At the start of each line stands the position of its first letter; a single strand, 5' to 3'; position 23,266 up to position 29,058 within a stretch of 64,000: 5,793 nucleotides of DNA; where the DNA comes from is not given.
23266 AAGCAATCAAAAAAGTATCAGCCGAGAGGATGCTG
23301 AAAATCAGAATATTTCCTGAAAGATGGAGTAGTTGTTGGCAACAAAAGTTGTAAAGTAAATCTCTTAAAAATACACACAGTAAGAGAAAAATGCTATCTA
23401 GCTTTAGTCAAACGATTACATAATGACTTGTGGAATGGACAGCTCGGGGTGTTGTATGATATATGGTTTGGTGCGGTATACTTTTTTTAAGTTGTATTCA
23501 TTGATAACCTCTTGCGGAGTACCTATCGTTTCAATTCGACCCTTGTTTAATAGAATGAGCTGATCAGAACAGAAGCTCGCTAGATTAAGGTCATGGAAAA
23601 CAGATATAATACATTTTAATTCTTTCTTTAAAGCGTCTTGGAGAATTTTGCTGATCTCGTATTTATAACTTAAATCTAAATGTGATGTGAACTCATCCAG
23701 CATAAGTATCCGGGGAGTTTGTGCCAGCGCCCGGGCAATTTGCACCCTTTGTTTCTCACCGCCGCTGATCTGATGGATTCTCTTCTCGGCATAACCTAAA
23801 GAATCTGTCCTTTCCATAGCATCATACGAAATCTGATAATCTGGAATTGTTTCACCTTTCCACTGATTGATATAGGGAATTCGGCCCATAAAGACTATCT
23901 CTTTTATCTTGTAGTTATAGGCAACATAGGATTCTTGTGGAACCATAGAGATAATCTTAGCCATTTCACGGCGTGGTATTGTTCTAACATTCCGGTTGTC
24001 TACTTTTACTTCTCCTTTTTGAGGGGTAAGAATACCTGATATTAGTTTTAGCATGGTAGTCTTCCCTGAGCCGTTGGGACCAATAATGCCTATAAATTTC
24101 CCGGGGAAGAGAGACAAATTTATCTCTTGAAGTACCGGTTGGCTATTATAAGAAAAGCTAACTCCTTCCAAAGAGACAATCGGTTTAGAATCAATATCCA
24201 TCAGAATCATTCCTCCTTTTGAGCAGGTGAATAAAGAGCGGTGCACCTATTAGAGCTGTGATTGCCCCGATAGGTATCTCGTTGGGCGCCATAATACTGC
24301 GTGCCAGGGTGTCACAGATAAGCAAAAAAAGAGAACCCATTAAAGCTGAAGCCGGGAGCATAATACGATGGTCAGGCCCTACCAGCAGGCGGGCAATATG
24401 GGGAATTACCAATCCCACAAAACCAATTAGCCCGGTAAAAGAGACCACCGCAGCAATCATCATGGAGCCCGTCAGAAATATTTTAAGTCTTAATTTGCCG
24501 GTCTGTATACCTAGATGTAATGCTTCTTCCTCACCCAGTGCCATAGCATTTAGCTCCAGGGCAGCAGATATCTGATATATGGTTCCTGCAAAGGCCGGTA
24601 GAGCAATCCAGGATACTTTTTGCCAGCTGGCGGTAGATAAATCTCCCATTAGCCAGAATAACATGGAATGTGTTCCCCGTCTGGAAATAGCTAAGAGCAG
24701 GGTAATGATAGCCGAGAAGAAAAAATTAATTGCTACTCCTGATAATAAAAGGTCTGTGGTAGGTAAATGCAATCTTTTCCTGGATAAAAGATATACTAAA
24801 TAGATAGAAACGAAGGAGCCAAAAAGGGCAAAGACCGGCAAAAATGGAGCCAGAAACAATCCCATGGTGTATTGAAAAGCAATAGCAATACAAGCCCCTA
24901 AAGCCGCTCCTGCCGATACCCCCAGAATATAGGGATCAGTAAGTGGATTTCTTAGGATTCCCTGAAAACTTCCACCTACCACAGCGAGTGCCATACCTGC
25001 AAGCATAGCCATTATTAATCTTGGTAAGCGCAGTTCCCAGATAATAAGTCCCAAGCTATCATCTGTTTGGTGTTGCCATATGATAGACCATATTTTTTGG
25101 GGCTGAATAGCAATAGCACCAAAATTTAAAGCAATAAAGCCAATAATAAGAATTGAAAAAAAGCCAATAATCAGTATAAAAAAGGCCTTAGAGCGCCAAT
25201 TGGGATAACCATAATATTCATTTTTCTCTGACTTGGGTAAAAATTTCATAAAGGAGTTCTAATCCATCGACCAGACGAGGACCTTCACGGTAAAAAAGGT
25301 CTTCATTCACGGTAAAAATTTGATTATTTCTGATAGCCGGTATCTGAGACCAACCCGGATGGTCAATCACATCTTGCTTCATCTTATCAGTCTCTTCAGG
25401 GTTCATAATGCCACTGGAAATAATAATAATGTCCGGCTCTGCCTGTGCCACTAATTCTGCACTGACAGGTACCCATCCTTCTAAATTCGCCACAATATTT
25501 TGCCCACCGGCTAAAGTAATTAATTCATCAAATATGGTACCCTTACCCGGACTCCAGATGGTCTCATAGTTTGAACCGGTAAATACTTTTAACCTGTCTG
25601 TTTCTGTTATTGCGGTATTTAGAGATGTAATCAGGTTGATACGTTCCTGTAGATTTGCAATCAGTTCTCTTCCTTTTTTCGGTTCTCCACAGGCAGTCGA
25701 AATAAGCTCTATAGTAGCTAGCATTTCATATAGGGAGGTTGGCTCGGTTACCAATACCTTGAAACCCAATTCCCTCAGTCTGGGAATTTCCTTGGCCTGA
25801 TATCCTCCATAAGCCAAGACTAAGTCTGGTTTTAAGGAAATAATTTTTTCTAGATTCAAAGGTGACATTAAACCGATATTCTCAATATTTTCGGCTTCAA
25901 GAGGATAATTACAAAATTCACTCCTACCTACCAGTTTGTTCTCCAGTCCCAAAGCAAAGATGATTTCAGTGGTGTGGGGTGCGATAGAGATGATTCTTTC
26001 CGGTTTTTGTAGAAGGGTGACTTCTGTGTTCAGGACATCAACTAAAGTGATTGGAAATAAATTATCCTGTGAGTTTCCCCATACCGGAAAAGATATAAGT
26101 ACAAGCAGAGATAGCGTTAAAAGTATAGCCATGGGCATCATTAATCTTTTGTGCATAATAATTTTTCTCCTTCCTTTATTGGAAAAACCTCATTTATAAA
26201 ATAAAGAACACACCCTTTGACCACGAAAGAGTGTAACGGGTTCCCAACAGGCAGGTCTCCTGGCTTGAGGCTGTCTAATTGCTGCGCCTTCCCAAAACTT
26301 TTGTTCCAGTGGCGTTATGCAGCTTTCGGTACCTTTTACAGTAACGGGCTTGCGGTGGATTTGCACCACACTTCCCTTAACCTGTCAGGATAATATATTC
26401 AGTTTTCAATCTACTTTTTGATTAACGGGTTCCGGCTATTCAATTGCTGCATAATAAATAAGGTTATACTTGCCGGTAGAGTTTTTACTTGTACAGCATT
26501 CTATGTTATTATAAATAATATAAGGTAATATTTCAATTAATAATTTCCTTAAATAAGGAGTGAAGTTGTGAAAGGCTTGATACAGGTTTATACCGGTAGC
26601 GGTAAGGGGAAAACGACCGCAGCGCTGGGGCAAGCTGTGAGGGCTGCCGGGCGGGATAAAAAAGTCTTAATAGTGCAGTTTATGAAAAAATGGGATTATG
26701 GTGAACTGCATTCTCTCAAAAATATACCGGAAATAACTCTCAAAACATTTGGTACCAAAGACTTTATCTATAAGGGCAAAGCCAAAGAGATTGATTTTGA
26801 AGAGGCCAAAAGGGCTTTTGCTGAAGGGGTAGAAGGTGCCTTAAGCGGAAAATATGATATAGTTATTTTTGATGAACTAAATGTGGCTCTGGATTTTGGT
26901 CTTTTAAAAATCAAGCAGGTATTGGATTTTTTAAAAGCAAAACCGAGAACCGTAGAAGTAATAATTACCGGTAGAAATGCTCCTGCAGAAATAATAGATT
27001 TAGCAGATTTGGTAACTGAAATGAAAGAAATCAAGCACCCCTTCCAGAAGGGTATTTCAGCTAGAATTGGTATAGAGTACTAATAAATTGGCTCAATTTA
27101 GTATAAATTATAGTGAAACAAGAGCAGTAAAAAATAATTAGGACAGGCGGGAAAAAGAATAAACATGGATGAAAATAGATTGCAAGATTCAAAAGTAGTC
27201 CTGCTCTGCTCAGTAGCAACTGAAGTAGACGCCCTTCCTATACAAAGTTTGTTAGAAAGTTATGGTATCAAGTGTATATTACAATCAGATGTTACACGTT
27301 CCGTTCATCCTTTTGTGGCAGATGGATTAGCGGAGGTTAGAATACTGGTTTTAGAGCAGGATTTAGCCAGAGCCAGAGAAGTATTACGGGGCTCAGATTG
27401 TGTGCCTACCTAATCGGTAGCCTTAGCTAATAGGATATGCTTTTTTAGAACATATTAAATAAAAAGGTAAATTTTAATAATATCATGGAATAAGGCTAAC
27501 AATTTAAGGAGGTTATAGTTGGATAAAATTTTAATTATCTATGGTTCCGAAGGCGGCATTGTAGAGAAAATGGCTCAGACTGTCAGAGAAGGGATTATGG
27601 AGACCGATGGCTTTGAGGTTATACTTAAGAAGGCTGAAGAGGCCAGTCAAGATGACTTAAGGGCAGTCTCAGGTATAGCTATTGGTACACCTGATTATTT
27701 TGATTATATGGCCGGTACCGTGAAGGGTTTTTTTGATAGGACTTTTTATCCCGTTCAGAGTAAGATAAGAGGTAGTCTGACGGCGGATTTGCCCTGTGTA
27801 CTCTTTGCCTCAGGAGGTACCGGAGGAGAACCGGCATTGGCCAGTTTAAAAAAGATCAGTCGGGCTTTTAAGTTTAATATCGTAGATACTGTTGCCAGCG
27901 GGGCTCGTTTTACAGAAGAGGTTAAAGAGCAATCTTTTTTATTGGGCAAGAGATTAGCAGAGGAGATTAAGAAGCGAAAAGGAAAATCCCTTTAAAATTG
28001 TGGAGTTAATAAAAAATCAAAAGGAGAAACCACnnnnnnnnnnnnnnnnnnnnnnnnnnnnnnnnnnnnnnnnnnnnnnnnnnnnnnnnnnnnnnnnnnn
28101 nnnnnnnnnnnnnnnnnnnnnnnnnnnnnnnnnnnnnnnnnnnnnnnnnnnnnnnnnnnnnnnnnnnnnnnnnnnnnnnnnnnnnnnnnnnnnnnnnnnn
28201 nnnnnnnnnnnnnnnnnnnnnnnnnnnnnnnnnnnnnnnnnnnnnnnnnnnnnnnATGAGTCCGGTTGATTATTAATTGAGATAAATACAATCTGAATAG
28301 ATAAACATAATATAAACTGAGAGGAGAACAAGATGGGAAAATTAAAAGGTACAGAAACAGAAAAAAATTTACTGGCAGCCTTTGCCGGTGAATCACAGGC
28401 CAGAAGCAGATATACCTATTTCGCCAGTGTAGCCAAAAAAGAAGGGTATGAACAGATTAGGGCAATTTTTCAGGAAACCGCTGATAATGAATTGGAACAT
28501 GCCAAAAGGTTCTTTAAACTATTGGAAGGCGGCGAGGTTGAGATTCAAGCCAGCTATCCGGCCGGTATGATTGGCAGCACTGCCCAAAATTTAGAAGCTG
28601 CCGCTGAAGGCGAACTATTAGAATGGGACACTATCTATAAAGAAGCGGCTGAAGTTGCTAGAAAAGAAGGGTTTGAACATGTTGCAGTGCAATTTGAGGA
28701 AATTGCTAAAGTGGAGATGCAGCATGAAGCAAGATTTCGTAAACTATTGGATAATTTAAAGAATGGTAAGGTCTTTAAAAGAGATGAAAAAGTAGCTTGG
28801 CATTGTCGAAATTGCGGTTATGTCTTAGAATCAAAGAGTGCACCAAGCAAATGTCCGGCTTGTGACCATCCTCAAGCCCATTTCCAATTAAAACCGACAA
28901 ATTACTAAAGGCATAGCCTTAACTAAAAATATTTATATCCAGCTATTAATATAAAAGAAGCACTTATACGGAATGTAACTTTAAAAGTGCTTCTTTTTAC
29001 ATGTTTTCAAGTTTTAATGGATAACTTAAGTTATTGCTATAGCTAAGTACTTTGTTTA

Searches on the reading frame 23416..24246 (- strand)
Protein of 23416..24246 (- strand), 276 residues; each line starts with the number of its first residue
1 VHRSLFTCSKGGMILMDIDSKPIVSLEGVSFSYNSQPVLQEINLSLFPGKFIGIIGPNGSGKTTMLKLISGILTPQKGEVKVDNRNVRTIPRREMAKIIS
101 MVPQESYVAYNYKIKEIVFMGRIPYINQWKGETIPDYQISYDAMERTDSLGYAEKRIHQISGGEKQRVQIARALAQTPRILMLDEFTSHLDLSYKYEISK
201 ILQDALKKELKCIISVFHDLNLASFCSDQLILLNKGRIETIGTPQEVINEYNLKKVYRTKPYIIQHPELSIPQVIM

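Call 26: search_protein_families(library=pfam, proteins=[window:23416-24246:-])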
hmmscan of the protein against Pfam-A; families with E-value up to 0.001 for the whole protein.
window:23416-24246:- (276 aa): 6 families
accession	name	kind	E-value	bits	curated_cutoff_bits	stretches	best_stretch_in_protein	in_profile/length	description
PF00005.33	ABC_tran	-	5.2e-33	115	25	1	39-187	1-136/137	ABC transporter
PF02463.25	SMC_N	-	4.5e-08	33.2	40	1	47-217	22-197/220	RecF/RecN/SMC N terminal domain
PF13304.12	AAA_21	-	5.8e-08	33.6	27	0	52-74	2-27/304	AAA domain, putative AbiEii toxin, Type IV TA system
PF13476.12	AAA_23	-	3.6e-06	28.2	27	1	40-88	13-56/201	AAA domain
PF13175.12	AAA_15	-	0.0005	20.2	32.1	1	51-100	25-78/374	AAA ATPase domain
PF13555.12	AAA_29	-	0.00098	19.3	27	0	54-77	27-50/61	P-loop containing region of AAA domain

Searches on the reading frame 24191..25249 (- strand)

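Call 26: search_protein_families(library=pfam, proteins=[window:24191-25249:-])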
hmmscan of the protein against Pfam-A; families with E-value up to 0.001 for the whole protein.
window:24191-25249:- (352 aa): 1 family
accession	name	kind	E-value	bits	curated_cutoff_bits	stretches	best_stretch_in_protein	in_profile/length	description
PF01032.23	FecCD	-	6e-95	318.3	26.5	1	33-345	2-311/311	FecCD transport family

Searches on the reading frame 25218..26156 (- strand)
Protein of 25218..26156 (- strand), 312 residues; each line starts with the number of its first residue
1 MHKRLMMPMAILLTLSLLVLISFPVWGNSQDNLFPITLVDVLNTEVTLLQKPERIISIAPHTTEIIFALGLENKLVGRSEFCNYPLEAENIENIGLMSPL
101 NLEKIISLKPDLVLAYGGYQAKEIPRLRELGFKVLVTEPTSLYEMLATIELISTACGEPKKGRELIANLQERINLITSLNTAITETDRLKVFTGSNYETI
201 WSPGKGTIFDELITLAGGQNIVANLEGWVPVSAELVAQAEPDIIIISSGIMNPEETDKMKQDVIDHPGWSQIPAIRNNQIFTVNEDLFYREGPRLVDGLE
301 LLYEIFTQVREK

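Call 26: search_protein_families(library=pfam, proteins=[window:25218-26156:-])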
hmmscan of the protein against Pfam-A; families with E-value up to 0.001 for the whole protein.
window:25218-26156:- (312 aa): 1 family
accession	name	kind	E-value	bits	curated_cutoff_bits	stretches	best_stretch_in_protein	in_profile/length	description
PF01497.23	Peripla_BP_2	-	8.2e-38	130.6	27.5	1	55-286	1-234/235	Periplasmic binding protein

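Call 27: search_protein_families(library=ncbifam, proteins=[window:25218-26156:-], max_evalue=1e-10)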
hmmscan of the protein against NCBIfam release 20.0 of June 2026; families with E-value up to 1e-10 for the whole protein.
window:25218-26156:- (312 aa): 4 families
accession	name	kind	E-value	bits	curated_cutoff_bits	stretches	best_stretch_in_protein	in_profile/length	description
TIGR04281.1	peripla_PGF_1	equivalog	2.7e-38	131.9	325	1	34-306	3-264/330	PGF-CTERM-anchored ABC transporter substrate-binding protein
NF002894.0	PRK03379.1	equivalog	4.8e-36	124.3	234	1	41-302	12-258/266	vitamin B12 ABC transporter substrate-binding protein BtuF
TIGR03659.1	IsdE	equivalog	1.7e-22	80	298.65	1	47-289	33-273/292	heme ABC transporter substrate-binding protein IsdE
TIGR03868.1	F420-O_ABCperi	hypoth_equivalog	1.8e-15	56.9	392.4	1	39-283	4-262/287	putative F420-0 ABC transporter substrate-binding protein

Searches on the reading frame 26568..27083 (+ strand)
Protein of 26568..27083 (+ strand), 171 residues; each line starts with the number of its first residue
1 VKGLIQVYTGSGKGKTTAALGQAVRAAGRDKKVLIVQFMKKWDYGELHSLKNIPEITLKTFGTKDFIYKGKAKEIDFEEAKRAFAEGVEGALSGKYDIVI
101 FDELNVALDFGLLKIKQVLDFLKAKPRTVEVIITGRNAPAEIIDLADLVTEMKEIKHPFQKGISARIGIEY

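Call 26: search_protein_families(library=pfam, proteins=[window:26568-27083:+])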
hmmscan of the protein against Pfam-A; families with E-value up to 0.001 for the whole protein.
window:26568-27083:+ (171 aa): 2 families
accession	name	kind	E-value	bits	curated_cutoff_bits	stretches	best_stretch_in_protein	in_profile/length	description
PF02572.21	CobA_CobO_BtuR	-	8.5e-65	218.6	25.7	1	2-171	2-172/172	ATP:corrinoid adenosyltransferase BtuR/CobO/CobP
PF04851.21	ResIII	-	0.00019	21.8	22.5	1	2-104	25-134/164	Type III restriction enzyme, res subunit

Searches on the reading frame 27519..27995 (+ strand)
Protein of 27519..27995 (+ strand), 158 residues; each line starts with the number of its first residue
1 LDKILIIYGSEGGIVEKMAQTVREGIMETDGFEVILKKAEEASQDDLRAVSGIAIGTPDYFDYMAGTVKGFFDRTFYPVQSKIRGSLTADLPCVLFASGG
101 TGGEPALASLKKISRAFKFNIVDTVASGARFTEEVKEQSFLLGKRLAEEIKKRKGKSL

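Call 26: search_protein_families(library=pfam, proteins=[window:27519-27995:+])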
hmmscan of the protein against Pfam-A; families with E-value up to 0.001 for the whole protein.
window:27519-27995:+ (158 aa): 2 families
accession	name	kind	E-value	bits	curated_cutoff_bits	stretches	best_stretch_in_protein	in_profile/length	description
PF03358.20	FMN_red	-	2e-07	31.2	24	1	41-124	62-142/152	NADPH-dependent FMN reductase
PF00258.30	Flavodoxin_1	-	6.4e-06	26.8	25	1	6-124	1-123/143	Flavodoxin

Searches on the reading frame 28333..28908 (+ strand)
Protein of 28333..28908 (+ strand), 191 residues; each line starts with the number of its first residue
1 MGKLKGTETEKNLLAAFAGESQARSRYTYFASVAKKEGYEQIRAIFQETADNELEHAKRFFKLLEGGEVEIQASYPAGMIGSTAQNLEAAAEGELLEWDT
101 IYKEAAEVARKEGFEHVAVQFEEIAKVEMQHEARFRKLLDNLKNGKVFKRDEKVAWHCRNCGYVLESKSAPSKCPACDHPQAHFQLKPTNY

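Call 26: search_protein_families(library=pfam, proteins=[window:28333-28908:+])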
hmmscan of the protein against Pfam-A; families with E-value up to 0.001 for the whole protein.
window:28333-28908:+ (191 aa): 8 families
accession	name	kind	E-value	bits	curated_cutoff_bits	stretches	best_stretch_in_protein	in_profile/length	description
PF02915.23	Rubrerythrin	-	2.9e-29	102.6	22.8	1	11-139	1-137/137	Rubrerythrin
PF21349.2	RUBY_RBDX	-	3.2e-13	49.3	26.5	1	156-184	1-29/30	Rubrerythrin, rubredoxin-like domain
PF00210.30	Ferritin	-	1e-09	38.9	24.5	1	11-143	2-140/142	Ferritin-like domain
PF23458.2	DUF7130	-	1.8e-06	28.2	35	1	108-184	6-83/89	Domain of unknown function (DUF7130)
PF03232.19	COQ7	-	5.4e-05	23.3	23.5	0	17-91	11-83/169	Ubiquinone biosynthesis protein COQ7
PF01155.25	HypA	-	0.00021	21.7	28.9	1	101-183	10-98/112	Hydrogenase/urease nickel incorporation, metallochaperone, hypA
PF23455.1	DUF7129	-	0.00027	21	30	1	154-179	10-35/45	Domain of unknown function (DUF7129)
PF09334.17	tRNA-synt_1g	-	0.00071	18.9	20.1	0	92-182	57-147/391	tRNA synthetases class I (M)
